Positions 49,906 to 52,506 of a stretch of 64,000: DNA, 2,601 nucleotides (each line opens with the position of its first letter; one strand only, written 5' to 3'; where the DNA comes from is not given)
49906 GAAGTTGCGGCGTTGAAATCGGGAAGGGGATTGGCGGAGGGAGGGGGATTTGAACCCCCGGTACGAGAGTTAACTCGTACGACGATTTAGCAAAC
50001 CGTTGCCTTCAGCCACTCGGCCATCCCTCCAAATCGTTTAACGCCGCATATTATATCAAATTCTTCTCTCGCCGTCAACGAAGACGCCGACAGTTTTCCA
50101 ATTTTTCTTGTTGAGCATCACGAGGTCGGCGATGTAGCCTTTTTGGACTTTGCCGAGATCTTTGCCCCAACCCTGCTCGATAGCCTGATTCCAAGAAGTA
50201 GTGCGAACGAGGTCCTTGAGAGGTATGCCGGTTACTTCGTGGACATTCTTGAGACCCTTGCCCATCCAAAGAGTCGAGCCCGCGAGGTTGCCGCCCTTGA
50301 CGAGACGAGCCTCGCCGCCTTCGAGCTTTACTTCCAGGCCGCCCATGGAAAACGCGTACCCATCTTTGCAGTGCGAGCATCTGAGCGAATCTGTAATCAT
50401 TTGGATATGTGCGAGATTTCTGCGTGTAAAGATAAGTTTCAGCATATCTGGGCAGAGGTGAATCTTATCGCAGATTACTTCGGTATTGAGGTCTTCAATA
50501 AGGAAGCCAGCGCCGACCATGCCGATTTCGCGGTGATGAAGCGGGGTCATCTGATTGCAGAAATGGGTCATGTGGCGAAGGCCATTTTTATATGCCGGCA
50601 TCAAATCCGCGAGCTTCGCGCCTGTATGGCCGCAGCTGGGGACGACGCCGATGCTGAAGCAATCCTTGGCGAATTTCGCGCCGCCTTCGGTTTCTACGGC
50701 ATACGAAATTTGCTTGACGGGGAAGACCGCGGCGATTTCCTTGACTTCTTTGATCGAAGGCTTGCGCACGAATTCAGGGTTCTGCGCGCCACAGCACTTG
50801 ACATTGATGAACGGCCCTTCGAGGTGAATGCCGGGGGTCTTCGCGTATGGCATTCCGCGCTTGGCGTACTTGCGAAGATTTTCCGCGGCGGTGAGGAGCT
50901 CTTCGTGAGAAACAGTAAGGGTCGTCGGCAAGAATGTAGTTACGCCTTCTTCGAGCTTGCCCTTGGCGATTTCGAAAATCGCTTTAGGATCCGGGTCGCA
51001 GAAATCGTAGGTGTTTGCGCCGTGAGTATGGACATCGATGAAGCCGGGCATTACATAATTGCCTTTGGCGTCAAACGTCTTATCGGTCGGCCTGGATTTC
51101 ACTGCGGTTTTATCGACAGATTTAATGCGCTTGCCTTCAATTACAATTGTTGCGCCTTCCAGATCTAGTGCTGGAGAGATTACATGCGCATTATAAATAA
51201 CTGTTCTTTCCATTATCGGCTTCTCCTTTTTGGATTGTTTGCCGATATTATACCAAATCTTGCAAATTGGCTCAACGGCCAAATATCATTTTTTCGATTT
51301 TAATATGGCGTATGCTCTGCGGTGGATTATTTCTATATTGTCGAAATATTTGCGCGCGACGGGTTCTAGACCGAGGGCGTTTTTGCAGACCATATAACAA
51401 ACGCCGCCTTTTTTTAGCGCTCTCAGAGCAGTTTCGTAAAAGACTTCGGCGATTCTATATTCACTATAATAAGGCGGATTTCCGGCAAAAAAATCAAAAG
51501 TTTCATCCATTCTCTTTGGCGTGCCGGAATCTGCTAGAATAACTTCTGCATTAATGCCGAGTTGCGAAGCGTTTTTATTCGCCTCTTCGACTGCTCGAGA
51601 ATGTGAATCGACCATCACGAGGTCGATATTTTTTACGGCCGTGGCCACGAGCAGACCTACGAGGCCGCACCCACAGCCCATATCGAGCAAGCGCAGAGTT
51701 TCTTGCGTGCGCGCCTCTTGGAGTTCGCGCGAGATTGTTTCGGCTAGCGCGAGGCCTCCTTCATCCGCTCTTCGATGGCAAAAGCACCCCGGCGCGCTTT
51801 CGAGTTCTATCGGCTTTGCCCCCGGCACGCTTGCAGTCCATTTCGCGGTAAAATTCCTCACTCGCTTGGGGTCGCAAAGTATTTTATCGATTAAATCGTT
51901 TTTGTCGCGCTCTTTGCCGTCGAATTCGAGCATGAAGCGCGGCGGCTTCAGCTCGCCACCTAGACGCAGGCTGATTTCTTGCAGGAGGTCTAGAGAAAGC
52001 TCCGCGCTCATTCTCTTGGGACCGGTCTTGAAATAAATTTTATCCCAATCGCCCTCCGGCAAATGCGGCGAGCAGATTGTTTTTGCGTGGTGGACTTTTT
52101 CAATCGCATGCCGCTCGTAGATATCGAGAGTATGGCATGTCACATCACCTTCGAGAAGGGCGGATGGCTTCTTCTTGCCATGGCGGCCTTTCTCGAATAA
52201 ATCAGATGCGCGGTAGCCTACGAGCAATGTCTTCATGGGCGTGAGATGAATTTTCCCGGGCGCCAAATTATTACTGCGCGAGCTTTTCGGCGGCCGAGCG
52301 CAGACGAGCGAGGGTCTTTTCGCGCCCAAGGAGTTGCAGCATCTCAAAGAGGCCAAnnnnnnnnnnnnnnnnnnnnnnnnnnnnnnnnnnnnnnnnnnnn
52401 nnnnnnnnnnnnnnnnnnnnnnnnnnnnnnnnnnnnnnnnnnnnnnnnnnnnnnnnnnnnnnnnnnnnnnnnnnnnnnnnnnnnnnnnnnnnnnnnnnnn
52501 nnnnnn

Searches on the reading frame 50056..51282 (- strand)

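Call 3: search_protein_families(library=pfam, proteins=[window:50056-51282:-], max_evalue=0.01)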
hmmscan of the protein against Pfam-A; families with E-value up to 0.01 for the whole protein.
window:50056-51282:- (408 aa): 2 families
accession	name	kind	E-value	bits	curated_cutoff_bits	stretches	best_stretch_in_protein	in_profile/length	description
PF01979.26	Amidohydro_1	-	1.2e-14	54.8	25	1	76-405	1-343/345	Amidohydrolase family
PF07969.17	Amidohydro_3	-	1.5e-09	38.3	29.7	1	68-101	1-40/472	Amidohydrolase family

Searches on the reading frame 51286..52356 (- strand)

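Call 3: search_protein_families(library=pfam, proteins=[window:51286-52356:-], max_evalue=0.01)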
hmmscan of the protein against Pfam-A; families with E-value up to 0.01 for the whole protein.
window:51286-52356:- (356 aa): 13 families
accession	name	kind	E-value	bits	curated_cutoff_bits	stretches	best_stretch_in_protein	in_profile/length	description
PF05175.20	MTS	-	1.6e-26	93.4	23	1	184-352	3-169/170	Methyltransferase small domain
PF13649.12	Methyltransf_25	-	9.5e-10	39.5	27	1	224-318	2-97/97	Methyltransferase domain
PF13847.12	Methyltransf_31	-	1.9e-08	34.5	27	1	220-322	4-109/145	Methyltransferase domain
PF10294.15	Methyltransf_16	-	3.1e-06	27.5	21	1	206-263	34-89/174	Lysine methyltransferase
PF13679.12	Methyltransf_32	-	0.00019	21.9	27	1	204-273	9-83/143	Methyltransferase domain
PF01170.24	UPF0020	-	0.00032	20.9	22.3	1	240-316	73-154/197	RMKL-like, methyltransferase domain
PF03602.21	Cons_hypoth95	-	0.00065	19.9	24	1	219-326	41-154/182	Conserved hypothetical protein 95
PF08241.18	Methyltransf_11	-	0.00066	20.7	21.2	1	224-321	1-94/95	Methyltransferase domain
PF06325.19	PrmA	-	0.00077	19.5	22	1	214-288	156-228/296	Ribosomal protein L11 methyltransferase (PrmA)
PF02527.21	GidB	-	0.002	17.9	27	1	219-277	48-107/184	rRNA small subunit methyltransferase G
PF08242.18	Methyltransf_12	-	0.0021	19.2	30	1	224-273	1-52/98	Methyltransferase domain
PF01861.22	BpsA_C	-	0.0026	17.5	27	1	231-322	55-147/243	Branched-chain polyamine synthase A C-terminal domain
PF07669.17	Eco57I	-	0.0039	17.7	25.3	0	273-308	69-118/171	Eco57I restriction-modification methylase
